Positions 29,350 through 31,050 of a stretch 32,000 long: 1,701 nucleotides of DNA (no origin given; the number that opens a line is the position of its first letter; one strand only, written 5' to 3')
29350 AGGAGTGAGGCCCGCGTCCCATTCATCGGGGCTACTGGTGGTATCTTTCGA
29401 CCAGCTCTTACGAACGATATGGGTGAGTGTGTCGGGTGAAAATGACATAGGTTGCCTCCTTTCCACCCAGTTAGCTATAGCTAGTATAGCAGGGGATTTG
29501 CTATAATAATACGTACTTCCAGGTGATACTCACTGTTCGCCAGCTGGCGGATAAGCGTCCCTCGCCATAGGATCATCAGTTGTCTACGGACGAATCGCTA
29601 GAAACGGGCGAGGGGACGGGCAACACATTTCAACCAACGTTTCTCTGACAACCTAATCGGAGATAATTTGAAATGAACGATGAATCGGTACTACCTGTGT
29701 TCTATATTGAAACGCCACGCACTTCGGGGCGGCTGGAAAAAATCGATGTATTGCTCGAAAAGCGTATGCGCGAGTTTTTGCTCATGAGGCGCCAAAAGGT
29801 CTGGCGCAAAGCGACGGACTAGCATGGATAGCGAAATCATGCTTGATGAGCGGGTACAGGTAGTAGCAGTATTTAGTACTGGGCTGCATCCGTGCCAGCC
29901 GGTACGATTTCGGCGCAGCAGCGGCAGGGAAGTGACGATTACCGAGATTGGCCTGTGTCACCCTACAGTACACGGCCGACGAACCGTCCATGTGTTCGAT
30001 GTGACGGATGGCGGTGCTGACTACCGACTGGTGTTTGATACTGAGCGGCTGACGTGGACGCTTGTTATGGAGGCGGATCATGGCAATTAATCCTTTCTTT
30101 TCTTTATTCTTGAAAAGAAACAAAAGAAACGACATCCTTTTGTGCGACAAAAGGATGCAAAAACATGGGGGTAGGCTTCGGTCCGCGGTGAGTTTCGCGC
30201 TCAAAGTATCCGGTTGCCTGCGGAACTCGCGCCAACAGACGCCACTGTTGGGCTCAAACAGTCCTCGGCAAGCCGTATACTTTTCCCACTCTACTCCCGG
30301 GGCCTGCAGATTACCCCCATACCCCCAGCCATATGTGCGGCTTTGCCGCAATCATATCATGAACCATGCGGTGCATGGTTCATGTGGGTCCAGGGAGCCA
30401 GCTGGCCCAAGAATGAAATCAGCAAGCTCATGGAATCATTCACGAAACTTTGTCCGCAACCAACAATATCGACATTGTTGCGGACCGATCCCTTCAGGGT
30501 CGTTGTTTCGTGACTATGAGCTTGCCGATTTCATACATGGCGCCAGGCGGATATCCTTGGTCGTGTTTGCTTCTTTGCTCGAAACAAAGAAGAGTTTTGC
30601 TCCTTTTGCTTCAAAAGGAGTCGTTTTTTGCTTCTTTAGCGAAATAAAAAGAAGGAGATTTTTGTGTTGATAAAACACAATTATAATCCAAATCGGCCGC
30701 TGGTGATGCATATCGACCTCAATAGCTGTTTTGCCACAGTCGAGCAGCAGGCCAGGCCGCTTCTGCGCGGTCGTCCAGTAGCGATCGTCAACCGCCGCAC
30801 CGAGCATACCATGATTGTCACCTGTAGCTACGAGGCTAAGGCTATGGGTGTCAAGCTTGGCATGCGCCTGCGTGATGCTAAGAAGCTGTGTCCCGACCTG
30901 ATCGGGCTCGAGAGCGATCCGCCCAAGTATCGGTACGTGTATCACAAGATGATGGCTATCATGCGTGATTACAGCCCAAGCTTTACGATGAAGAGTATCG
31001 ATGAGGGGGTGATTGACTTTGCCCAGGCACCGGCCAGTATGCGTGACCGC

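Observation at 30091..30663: About 570 nt of stop-free, hairpin-dense, apparently non-coding sequence wedged directly in front of a Y-family DNA polymerase gene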

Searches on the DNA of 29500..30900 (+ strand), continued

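Call 59: search_with_rna_model(model_id=R1, sources=[L109, L110, L111, L112, L113, L114, L115, L116, L117, L118, L119, L120, L121, L122, L123, L124, L125, L126, L127, L128, L129, L130, L131, L132, L133, L134, L135, L136, L137, L138, L139, L140, L141, L142, L143, L144, L145, L146, L147, L148, L149, L150, L151, L152, L153, L154, L155, L156, L157, L158, L159, L160, L161, L162, L163, L164, L165, L166, L167, L168, L169, L170, L171, L172, L173, L174, L175, L176, L177, L178, L179, L180, L181, L182, L183, L184, L185, L186, L187, L188], max_evalue=1)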
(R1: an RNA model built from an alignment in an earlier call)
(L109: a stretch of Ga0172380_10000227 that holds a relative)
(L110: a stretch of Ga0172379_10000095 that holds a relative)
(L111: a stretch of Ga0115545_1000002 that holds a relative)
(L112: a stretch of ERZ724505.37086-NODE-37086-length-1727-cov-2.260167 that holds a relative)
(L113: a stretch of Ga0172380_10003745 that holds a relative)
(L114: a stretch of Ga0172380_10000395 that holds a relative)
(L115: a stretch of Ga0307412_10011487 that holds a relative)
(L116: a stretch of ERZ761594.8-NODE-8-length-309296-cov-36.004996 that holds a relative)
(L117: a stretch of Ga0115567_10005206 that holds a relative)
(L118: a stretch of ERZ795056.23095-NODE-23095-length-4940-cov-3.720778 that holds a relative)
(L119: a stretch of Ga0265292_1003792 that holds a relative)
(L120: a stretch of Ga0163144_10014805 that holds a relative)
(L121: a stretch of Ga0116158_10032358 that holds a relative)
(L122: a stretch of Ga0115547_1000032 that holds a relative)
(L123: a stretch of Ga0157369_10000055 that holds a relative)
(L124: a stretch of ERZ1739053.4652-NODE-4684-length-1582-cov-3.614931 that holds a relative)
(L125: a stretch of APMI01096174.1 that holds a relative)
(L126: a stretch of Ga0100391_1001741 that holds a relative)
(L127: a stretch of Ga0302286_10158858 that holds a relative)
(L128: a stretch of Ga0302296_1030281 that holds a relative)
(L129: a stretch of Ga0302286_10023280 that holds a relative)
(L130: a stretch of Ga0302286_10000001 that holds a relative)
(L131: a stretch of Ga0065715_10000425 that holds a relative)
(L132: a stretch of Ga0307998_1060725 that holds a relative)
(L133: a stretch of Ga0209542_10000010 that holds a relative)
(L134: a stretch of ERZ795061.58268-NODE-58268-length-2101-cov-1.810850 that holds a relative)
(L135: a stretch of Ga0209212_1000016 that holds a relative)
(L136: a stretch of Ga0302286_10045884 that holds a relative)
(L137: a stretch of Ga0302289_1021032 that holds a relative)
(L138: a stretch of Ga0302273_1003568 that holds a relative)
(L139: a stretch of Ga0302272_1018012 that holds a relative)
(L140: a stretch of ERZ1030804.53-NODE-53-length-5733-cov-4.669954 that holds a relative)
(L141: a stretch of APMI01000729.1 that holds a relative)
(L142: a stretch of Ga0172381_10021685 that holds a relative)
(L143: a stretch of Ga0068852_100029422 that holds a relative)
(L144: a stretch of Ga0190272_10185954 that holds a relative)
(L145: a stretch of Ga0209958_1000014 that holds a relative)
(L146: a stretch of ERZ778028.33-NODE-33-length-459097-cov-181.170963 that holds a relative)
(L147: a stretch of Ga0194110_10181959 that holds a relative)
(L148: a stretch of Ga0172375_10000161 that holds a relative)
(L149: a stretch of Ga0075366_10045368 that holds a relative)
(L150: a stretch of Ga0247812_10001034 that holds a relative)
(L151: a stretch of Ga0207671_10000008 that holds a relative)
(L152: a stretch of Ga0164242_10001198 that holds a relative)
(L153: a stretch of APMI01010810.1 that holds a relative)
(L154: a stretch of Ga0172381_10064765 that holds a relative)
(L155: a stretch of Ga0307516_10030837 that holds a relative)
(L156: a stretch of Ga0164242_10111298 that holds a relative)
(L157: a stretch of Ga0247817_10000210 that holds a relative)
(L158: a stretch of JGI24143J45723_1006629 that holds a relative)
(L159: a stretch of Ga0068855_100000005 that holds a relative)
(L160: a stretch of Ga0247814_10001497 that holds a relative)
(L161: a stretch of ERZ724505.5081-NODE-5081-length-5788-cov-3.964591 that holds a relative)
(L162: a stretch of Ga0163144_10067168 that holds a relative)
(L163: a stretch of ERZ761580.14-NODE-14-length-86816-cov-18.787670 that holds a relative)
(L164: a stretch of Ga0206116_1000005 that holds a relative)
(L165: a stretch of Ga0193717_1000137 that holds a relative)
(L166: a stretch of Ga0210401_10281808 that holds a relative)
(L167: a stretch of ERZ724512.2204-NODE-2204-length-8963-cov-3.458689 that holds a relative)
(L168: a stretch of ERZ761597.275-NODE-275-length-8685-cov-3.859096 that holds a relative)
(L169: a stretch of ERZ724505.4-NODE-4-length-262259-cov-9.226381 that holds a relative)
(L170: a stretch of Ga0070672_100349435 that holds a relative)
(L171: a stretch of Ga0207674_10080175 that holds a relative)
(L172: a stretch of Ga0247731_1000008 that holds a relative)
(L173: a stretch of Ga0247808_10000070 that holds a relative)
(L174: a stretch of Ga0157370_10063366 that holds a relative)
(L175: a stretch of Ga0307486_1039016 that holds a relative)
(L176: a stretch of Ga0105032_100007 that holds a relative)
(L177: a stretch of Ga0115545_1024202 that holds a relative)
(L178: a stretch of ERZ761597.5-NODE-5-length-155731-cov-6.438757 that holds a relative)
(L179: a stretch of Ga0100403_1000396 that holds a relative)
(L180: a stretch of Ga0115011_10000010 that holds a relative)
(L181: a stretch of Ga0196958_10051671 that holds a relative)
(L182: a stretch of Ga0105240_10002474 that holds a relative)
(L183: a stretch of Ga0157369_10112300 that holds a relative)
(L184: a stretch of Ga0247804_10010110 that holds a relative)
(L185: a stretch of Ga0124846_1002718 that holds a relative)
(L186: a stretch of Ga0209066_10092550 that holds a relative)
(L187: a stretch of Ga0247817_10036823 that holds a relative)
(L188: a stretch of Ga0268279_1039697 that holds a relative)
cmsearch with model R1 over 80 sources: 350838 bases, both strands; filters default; matches with E-value up to 1: 18.
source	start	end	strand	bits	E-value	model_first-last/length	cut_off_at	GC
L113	3295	3390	+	95.6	1.7e-23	1-96/96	no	0.59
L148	3285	3380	+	88.3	1.9e-21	1-96/96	no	0.57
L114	3292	3384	+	86.6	5.6e-21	1-96/96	no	0.55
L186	1689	1784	+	85.1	1.5e-20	1-96/96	no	0.6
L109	3298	3390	+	82.6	7.4e-20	1-96/96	no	0.53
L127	456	548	+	80.4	3.2e-19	1-96/96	no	0.59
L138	315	407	+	80.2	3.6e-19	1-96/96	no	0.58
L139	423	515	+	80.2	3.6e-19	1-96/96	no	0.58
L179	3277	3372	+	78.5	1.1e-18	1-96/96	no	0.54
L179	3411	3509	+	77.8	1.7e-18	1-96/96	no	0.57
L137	1410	1502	+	76.3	4.5e-18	1-96/96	no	0.6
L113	3297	3392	-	33.9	4e-06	1-96/96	no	0.6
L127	458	550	-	24.3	0.0021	1-96/96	no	0.57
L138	317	409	-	24.3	0.0021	1-96/96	no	0.57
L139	425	517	-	24.3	0.0021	1-96/96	no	0.57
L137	1412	1504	-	21.5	0.013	1-96/96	no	0.59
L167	1995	2032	+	17.8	0.14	25-74/96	no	0.74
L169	1995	2032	+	17.8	0.14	25-74/96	no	0.74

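Call 71: search_dna_similar(query=window:30085-30690:+, collection=phages, mode=distant, max_evalue=0.01, max_rows=10)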
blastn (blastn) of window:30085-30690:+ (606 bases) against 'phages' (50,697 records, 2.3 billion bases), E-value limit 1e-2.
No match.

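Call 72: search_dna_similar(query=window:30085-30690:+, collection=plasmids, mode=distant, max_evalue=0.01, max_rows=10)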
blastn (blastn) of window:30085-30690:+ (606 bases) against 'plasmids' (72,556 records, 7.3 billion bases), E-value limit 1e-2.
Records with a match: 10; places in all: 10; records where one place covers at least 80% of the query: 0.
Best place of each record, by identity: 60-80% 10.
By first word of the organism name: Bacillus 10.
By predicted mobility (MOB-suite, as given by PLSDB): non-mobilizable 9; conjugative 1.
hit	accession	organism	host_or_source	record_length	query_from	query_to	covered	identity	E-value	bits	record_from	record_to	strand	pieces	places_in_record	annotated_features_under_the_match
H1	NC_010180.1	Bacillus mycoides KBAB4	-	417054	12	74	10%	77.9%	4e-3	51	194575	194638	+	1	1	none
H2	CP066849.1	Bacillus mycoides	single cell,soil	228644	12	74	10%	77.9%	4e-3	51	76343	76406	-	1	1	none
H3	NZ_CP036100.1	Bacillus mycoides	cell culture,soil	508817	12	74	10%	77.9%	4e-3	51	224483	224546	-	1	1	none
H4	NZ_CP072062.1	Bacillus mycoides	cell culture,soil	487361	12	74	10%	77.9%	4e-3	51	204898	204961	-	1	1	none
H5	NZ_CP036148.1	Bacillus mycoides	cell culture,soil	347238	12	74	10%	77.9%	4e-3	51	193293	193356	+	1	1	none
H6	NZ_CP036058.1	Bacillus mycoides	cell culture,soil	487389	12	74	10%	77.9%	4e-3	51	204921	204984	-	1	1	none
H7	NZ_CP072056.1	Bacillus mycoides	cell culture,soil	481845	12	74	10%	77.9%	4e-3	51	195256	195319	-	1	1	none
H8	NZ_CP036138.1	Bacillus mycoides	cell culture,soil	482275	12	74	10%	77.9%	4e-3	51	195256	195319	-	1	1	none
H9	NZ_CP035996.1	Bacillus mycoides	cell culture,soil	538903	12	74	10%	77.9%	4e-3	51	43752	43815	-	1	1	none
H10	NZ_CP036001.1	Bacillus mycoides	cell culture,soil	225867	12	74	10%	77.9%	4e-3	51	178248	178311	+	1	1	none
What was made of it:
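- Tried and rejected: BLASTN against phage and plasmid collections: nothing relevant (calls 71, 72).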

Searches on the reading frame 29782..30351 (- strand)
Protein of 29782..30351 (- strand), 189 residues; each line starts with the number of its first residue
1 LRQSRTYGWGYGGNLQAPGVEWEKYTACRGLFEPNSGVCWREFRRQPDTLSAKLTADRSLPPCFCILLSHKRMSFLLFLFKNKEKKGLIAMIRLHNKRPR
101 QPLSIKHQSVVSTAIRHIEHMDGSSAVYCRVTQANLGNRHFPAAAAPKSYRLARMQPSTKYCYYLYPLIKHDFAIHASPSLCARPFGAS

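Call 10: search_protein_families(library=pfam, proteins=[window:29782-30351:-], max_evalue=0.1)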
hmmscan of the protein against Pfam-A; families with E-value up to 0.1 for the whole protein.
window:29782-30351:- (189 aa): 0 families
